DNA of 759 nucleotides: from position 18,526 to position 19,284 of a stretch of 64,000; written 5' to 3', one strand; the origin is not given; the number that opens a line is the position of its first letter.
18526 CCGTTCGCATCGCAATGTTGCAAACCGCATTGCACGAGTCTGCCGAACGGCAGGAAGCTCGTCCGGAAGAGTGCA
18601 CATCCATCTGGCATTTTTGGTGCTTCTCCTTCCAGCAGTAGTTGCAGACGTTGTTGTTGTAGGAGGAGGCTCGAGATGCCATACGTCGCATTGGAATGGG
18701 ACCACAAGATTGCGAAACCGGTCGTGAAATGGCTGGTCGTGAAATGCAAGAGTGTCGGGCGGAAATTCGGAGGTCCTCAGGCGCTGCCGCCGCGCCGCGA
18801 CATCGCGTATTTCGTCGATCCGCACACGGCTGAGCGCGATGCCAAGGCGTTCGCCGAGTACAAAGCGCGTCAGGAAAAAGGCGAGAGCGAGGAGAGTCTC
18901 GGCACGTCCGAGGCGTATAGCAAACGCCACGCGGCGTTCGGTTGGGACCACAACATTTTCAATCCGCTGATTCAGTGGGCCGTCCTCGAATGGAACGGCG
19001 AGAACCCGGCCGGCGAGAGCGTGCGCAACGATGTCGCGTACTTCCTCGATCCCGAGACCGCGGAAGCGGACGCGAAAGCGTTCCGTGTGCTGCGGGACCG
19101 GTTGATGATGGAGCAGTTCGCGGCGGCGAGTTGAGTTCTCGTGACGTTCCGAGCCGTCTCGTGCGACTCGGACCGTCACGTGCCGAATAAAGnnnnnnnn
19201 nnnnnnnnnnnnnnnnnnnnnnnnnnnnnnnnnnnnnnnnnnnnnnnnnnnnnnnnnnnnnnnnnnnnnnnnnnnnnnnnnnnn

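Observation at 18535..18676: sigma54-type promoter with upstream dyad and strong Shine-Dalgarno in front of a small duplicated-domain gene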

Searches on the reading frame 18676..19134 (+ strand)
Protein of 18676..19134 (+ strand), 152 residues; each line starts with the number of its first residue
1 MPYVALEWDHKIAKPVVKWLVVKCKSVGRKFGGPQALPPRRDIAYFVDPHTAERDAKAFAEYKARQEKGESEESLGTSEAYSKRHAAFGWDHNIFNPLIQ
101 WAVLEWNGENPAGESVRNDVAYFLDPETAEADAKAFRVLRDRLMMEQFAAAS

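Call 6: search_protein_families(library=pfam, proteins=[window:18676-19134:+], max_evalue=0.01)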
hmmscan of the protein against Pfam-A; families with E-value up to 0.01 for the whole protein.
window:18676-19134:+ (152 aa): 0 families

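Call 7: find_homologous_proteins(query=window:18676-19134:+)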
Query window:18676-19134:+ (152 aa): 513 proteins with E <= 0.001 among 542 candidates; the best 120 are listed.
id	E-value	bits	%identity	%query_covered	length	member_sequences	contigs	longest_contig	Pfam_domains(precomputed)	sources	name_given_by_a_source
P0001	6.9e-92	323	92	100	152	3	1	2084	-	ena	-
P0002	7.1e-91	320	91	100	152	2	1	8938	-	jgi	jgi:hypothetical protein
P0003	1.3e-88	313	89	100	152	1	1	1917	-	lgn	-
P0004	4.2e-88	311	90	100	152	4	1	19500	-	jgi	jgi:hypothetical protein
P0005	8.8e-87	307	89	100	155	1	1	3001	-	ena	-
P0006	2.6e-82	292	84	100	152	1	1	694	-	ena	-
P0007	1.7e-80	286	84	95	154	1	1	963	-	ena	-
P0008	7.2e-80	284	83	95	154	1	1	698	-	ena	-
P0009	2.2e-79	283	78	100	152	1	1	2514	-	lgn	-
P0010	3.3e-79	282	83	93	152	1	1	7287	-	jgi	-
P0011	5.6e-79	281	80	99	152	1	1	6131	-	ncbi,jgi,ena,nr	ncbi:MAG: hypothetical protein JOZ54_06945 [Acidobacteria bacterium]|nr:hypothetical protein [Acidob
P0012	7.1e-79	281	80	97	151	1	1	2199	-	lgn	-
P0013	1.4e-78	280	79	100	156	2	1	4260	-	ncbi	-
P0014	2.5e-78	279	78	99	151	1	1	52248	-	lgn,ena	-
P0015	3.2e-78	279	80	99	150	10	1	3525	-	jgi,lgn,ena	-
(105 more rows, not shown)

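Call 8: find_encoding_contigs(protein=window:18676-19134:+, flank=3000, max_places=10)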
Protein window:18676-19134:+ (152 aa): 18 contigs read that carry it; 10 places shown.
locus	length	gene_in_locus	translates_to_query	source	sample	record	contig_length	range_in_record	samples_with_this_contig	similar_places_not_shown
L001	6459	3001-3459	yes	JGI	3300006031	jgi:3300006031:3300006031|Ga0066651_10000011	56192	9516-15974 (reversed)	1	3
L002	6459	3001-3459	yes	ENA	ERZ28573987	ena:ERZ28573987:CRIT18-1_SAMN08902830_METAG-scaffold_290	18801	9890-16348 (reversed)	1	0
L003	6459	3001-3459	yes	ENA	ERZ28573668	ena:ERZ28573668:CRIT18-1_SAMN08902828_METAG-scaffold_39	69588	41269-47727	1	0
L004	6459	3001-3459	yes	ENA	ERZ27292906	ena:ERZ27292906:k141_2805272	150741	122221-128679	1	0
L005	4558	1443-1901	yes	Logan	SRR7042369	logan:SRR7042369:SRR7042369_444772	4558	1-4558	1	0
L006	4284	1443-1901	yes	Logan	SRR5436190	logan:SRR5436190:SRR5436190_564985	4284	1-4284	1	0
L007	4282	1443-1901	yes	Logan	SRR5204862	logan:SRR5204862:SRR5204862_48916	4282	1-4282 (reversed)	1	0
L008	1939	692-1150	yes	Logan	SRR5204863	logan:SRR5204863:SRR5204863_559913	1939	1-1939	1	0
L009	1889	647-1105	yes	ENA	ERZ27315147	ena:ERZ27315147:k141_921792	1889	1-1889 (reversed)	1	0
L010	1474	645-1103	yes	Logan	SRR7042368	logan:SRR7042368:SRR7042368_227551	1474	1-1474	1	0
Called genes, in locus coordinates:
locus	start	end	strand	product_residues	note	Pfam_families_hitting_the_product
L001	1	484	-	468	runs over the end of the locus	PF06762:LMF1, PF25179:LMF1_C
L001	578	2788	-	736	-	PF08447:PAS_3, PF00989:PAS, PF08448:PAS_4, PF13426:PAS_9, PF00989:PAS, PF08448:PAS_4, PF02518:HATPase_c, PF00072:Response_reg, +2 more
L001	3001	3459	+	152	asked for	-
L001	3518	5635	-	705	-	PF18911:PKD_4 (weak)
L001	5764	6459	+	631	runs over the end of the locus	PF02518:HATPase_c, PF00204:DNA_gyraseB, PF01751:Toprim, PF00986:DNA_gyraseB_C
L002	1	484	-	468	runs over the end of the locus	PF06762:LMF1, PF25179:LMF1_C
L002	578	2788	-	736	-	PF08447:PAS_3, PF00989:PAS, PF08448:PAS_4, PF13426:PAS_9, PF00989:PAS, PF08448:PAS_4, PF02518:HATPase_c, PF00072:Response_reg, +2 more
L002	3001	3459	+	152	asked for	-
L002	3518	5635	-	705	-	PF18911:PKD_4 (weak)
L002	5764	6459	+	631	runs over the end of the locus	PF02518:HATPase_c, PF00204:DNA_gyraseB, PF01751:Toprim, PF00986:DNA_gyraseB_C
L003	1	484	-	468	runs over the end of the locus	PF06762:LMF1, PF25179:LMF1_C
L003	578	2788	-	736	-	PF08447:PAS_3, PF00989:PAS, PF08448:PAS_4, PF13426:PAS_9, PF00989:PAS, PF08448:PAS_4, PF02518:HATPase_c, PF00072:Response_reg, +2 more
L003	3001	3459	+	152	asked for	-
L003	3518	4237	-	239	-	PF18911:PKD_4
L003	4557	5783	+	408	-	-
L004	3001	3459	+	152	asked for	-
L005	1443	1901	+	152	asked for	-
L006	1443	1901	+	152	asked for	-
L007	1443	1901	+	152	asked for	-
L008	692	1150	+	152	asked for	-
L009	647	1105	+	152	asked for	-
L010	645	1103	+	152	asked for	-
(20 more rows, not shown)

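Call 10: find_related_loci(query=A1, collection=genome_contigs, flank=3000)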
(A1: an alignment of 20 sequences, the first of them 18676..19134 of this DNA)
Query A1 (152 aa) in genome_contigs; peptide patterns used: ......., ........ (x = any residue, [..] = any of these).
103 stretches matched a pattern; 40 encode a relative of the query (tblastn E <= 1e-3); 40 distinct loci.
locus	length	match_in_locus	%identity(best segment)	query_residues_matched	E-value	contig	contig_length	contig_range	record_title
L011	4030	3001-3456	80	1-151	5e-83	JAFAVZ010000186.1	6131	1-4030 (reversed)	MAG: Acidobacteriota bacterium isolate CP_BM_RX_49 BM_RX_k147_6367110, whole genome shotgun sequence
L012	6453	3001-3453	77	1-151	5e-82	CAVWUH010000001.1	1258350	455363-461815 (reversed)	MAG: uncultured Acidobacteriota bacterium isolate MFD07386.bin.2.1 genome assembly, contig: contig_10974, whole genome s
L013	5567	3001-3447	84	1-143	1e-81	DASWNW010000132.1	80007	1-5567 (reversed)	MAG TPA_asm: Thermoanaerobaculia bacterium isolate SMAG_U3424 k141_310264, whole genome shotgun sequence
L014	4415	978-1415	79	1-147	6e-81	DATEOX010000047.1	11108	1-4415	MAG TPA_asm: Thermoanaerobaculia bacterium isolate SMAG_U9006 k141_2466077, whole genome shotgun sequence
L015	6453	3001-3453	77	1-150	1e-80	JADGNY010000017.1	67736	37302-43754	MAG: Thermoanaerobaculia bacterium isolate Chersky.31_28 contig-100_58, whole genome shotgun sequence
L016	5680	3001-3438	80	1-144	2e-80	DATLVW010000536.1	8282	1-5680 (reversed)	MAG TPA_asm: Thermoanaerobaculia bacterium isolate SMAG_U13202 k141_434121, whole genome shotgun sequence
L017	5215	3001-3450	79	1-151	8e-80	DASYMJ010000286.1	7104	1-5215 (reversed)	MAG TPA_asm: Thermoanaerobaculia bacterium isolate SMAG_U4372 k141_179220, whole genome shotgun sequence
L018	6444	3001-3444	78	1-147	2e-79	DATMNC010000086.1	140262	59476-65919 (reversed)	MAG TPA_asm: Thermoanaerobaculia bacterium isolate SMAG_U12840 k141_2482918, whole genome shotgun sequence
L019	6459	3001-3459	80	1-144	1e-79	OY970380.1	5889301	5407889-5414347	MAG: Thermoanaerobaculia bacterium isolate MFD05537.bin.c.2 genome assembly, chromosome: 1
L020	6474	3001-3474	77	1-150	3e-79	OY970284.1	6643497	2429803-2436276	MAG: Thermoanaerobaculia bacterium isolate MFD05513.bin.1.42 genome assembly, chromosome: 1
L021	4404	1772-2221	75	1-151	6e-79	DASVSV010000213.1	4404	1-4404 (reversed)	MAG TPA_asm: Thermoanaerobaculia bacterium isolate SMAG_U3271 k141_471056, whole genome shotgun sequence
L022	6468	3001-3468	77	1-151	5e-79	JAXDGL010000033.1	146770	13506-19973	MAG: Thermoanaerobaculia bacterium isolate BP_50 scaffold_2445837, whole genome shotgun sequence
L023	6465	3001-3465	77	1-150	5e-79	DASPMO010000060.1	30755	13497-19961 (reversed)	MAG TPA_asm: Thermoanaerobaculia bacterium isolate SMAG_U12094 k141_103155, whole genome shotgun sequence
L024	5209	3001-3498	79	1-144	8e-79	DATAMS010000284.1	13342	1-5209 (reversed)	MAG TPA_asm: Thermoanaerobaculia bacterium isolate SMAG_U6997 k141_331266, whole genome shotgun sequence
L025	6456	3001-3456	76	1-152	1e-78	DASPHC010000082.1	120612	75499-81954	MAG TPA_asm: Thermoanaerobaculia bacterium isolate SMAG_U11946 k141_3541227, whole genome shotgun sequence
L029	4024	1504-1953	75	1-148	1e-76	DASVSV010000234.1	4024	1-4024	MAG TPA_asm: Thermoanaerobaculia bacterium isolate SMAG_U3271 k141_533148, whole genome shotgun sequence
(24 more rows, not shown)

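Call 16: find_related_loci(query=A1, collection=metagenome_contigs, flank=2500)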
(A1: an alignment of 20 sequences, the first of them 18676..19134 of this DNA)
Query A1 (152 aa) in metagenome_contigs; peptide patterns used: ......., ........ (x = any residue, [..] = any of these).
173 stretches matched a pattern; 88 encode a relative of the query (tblastn E <= 1e-3); the best 80 are kept; 80 distinct loci.
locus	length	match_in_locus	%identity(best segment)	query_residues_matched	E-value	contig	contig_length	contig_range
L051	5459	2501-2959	80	1-152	6e-83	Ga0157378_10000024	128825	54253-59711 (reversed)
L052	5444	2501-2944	81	1-147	8e-83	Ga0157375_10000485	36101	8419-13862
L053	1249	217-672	80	1-151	9e-89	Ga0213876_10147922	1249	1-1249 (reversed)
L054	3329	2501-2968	80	1-150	1e-82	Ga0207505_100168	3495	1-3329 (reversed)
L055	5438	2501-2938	82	1-144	4e-82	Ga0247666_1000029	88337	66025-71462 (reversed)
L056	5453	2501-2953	82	1-144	6e-82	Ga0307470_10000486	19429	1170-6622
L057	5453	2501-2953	79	1-150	3e-81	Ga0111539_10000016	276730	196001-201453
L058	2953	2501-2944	79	1-147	6e-82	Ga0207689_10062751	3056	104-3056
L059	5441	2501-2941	77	1-147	1e-80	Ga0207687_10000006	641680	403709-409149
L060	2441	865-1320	78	1-150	1e-82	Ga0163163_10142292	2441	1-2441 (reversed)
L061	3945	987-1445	78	1-151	1e-80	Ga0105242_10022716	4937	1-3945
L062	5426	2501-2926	79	1-142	1e-80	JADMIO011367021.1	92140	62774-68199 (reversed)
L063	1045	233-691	77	1-147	1e-86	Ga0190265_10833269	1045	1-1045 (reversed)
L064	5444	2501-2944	78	1-147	2e-79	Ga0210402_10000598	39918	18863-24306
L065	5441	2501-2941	78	1-144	2e-79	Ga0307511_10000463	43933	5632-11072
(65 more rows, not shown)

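Call 22: predict_structure(alignment_id=A1)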
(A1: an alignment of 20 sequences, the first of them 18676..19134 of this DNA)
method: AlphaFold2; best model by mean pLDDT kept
length: 152 residues; sequences in the alignment: 20
mean_pLDDT: 73.0   pTM: 0.76
mean pLDDT of the five models: 73.0, 39.0, 38.2, 35.3, 33.5
residues with pLDDT >= 90: 7; 70-90: 90; 50-70: 39; < 50: 16
segments of 3 or more residues with pLDDT < 50: 32-38, 78-81, 92-96
pLDDT, mean of each block of 10 residues (from residue 1): 80 77 77 49 82 91 84 52 66 55 68 65 83 85 82 73
secondary structure, 60 per line:
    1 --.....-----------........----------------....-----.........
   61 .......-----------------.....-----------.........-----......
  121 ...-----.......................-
elements in order: E3-7 E19-23 E43-46 H52-67 E85-89 E101-109 E115-123 H129-151

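Call 23: find_encoding_contigs(protein=P0002, flank=1500, max_places=2)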
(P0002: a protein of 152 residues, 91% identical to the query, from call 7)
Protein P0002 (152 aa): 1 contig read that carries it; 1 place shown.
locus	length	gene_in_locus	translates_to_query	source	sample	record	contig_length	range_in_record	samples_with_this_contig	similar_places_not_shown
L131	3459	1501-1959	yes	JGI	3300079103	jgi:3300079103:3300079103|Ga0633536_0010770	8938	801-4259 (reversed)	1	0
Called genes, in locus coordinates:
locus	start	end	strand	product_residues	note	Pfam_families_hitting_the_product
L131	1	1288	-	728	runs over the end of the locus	PF08447:PAS_3, PF00989:PAS, PF08448:PAS_4, PF13426:PAS_9, PF00989:PAS, PF08448:PAS_4, PF02518:HATPase_c, PF00072:Response_reg, +1 more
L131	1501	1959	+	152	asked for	-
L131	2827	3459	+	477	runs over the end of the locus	?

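Call 24: find_encoding_contigs(protein=P0004, flank=1500, max_places=2)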
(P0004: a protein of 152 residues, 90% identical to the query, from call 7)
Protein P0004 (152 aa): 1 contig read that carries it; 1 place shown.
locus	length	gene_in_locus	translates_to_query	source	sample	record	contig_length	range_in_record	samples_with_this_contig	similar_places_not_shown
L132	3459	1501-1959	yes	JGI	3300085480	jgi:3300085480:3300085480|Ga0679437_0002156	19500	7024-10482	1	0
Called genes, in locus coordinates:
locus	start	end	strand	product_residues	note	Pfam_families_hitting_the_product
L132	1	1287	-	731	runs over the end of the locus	PF08447:PAS_3, PF00989:PAS, PF08448:PAS_4, PF13426:PAS_9, PF00989:PAS, PF08448:PAS_4, PF02518:HATPase_c, PF00072:Response_reg, +2 more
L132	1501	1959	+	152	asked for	-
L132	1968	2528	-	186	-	-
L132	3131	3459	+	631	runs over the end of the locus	PF02518:HATPase_c, PF00204:DNA_gyraseB, PF01751:Toprim, PF00986:DNA_gyraseB_C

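Call 25: find_encoding_contigs(protein=P0005, flank=1500, max_places=2)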
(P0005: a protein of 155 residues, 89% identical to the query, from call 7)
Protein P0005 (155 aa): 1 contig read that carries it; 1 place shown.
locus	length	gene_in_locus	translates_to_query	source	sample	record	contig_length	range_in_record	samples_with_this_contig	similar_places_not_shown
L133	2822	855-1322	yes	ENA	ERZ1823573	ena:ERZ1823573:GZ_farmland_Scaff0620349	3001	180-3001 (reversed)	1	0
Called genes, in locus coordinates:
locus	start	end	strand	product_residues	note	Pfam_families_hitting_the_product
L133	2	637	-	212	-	?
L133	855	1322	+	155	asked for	-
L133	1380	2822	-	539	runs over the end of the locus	?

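Call 26: find_encoding_contigs(protein=P0009, flank=1500, max_places=2)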
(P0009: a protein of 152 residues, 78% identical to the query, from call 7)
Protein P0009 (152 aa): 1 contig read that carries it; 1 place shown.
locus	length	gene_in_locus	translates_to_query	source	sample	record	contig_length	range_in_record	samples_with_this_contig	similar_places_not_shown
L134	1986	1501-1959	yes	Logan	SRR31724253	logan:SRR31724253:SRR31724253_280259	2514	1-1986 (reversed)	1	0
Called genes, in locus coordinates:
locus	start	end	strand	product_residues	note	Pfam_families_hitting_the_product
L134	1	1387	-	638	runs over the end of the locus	?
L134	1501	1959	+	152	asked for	-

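Call 28: find_encoding_contigs(protein=P0001, flank=1000, max_places=2)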
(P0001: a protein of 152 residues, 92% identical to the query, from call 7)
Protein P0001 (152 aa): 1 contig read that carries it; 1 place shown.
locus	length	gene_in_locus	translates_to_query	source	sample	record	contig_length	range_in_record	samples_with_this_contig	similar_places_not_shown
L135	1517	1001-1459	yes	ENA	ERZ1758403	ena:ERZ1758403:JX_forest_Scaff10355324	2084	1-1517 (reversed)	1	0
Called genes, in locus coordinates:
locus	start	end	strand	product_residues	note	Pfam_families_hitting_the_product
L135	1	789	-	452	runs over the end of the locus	?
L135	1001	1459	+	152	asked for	-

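Call 29: find_encoding_contigs(protein=P0003, flank=1000, max_places=2)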
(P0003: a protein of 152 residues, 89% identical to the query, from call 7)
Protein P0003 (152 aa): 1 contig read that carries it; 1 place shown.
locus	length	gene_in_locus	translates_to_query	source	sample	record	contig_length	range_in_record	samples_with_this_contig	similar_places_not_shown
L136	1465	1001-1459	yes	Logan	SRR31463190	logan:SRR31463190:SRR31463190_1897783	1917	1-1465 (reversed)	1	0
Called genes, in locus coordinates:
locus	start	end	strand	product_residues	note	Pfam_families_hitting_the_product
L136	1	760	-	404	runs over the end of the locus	?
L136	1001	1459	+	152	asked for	-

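Call 30: find_encoding_contigs(protein=P0010, flank=1000, max_places=2)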
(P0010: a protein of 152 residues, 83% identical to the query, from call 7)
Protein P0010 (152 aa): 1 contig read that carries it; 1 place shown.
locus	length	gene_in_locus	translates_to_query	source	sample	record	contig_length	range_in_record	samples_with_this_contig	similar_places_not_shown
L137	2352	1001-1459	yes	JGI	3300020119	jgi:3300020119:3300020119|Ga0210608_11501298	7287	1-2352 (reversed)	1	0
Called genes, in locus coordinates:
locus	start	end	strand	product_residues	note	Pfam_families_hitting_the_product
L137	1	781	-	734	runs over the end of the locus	PF08447:PAS_3, PF08448:PAS_4, PF13426:PAS_9, PF00989:PAS, PF08448:PAS_4, PF13426:PAS_9, PF02518:HATPase_c, PF00072:Response_reg, +4 more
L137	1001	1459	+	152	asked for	-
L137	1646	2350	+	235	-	?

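Call 31: find_encoding_contigs(protein=P0007, flank=1000, max_places=2)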
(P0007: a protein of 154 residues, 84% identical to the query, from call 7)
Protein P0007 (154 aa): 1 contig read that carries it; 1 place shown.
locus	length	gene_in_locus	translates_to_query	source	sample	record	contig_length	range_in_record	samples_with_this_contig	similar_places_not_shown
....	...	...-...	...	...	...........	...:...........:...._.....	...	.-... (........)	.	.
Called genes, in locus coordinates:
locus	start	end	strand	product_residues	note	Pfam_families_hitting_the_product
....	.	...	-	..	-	?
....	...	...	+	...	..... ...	-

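Call 53: find_encoding_contigs(protein=P0006, flank=600, max_places=3)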
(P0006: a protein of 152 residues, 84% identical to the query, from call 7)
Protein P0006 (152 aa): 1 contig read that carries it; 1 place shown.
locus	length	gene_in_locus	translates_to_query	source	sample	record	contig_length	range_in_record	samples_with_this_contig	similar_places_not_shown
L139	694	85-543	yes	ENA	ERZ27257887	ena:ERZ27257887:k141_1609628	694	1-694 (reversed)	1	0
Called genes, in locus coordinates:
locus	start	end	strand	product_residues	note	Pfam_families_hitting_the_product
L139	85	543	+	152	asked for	-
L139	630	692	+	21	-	?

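Call 54: find_encoding_contigs(protein=P0008, flank=600, max_places=3)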
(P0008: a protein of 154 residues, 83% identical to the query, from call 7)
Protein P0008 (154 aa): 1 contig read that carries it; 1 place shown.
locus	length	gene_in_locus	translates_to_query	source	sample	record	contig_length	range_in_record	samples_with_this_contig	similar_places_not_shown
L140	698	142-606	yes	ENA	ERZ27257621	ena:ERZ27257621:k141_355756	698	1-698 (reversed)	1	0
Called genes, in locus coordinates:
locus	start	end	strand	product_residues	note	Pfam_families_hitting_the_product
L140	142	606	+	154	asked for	-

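Call 65: search_protein_families(library=pfam, proteins=[L029:564-1415:+], max_evalue=0.001)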
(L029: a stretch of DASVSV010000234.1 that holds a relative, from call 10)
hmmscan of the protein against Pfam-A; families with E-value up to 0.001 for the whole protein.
L029:564-1415:+ (284 aa): 4 families
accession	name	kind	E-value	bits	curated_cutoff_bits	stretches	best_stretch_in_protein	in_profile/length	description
PF00072.30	Response_reg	-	2.4e-18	66.7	30.2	1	4-114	1-110/111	Response regulator receiver domain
PF08281.18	Sigma70_r4_2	-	2.7e-06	27.4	25.7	1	226-277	3-54/54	Sigma-70, region 4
PF04542.20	Sigma70_r2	-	2.4e-05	24.5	24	1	150-201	14-70/71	Sigma-70 region 2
PF04545.22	Sigma70_r4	-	7.6e-05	22.6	24.1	1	230-278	1-49/50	Sigma-70, region 4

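Call 66: search_protein_families(library=ncbifam, proteins=[window:18676-19134:+, L029:564-1415:+], max_evalue=0.01)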
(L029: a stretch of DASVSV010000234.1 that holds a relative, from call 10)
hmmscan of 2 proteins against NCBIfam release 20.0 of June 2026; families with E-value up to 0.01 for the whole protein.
window:18676-19134:+ (152 aa): 0 families

L029:564-1415:+ (284 aa): 102 families (the best 25 are shown)
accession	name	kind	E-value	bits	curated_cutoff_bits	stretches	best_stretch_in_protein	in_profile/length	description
TIGR02937.1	sigma70-ECF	superfamily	3.5e-13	49.5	42.9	1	134-279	4-163/165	sigma-70 family RNA polymerase sigma factor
TIGR02983.1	SigE-fam_strep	subfamily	4.4e-13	49.4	141.55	1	157-281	31-158/162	SigE family RNA polymerase sigma factor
NF008469.0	PRK11361.1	equivalog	2.5e-12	46.3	714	1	2-117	5-119/461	acetoacetate metabolism transcriptional regulator AtoC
NF009164.0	PRK12511.1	equivalog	6.5e-11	42.1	185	1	156-280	28-158/182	RNA polymerase sigma factor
NF006623.1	PRK09191.1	subfamily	2.1e-10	40.8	240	1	2-114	138-248/258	PhyR family response regulator anti-anti-sigma factor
NF010076.0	PRK13557.1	subfamily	5.2e-10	38.4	631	1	3-119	417-534/540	histidine kinase famiy protein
NF006900.1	PRK09390.1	equivalog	5.3e-10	39.2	255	1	3-125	6-127/203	response regulator FixJ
TIGR02985.1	Sig70_bacteroi1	subfamily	6.4e-10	39.5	126.4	1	152-279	21-160/162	RNA polymerase sigma-70 factor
NF053512.1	nitric_RR_NosR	exception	6.6e-10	38.6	400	1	4-117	1-114/422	response regulator c-di-GMP phosphodiesterase, NosR family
NF051870.1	NAssimRespRegNtrX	equivalog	2e-09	36.8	600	1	2-116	2-117/452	nitrogen assimilation response regulator NtrX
NF058625.1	sigma_PG0214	equivalog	2.6e-09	37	130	1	154-279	26-159/170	GFO_1088 family ECF-type sigma factor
NF046022.1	RespRegCpdRBruc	equivalog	3e-09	36.9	180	1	1-118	1-117/120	cell cycle two-component system response regulator CpdR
NF007689.0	PRK10365.1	equivalog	5.9e-09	35.2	760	1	3-118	7-121/441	sigma-54-dependent response regulator transcription factor ZraR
NF009176.0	PRK12524.1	equivalog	8.3e-09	35.5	264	1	157-281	51-184/196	RNA polymerase sigma factor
TIGR01818.1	ntrC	equivalog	8.3e-09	34.7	558.6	1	4-125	1-121/463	nitrogen regulation protein NR(I)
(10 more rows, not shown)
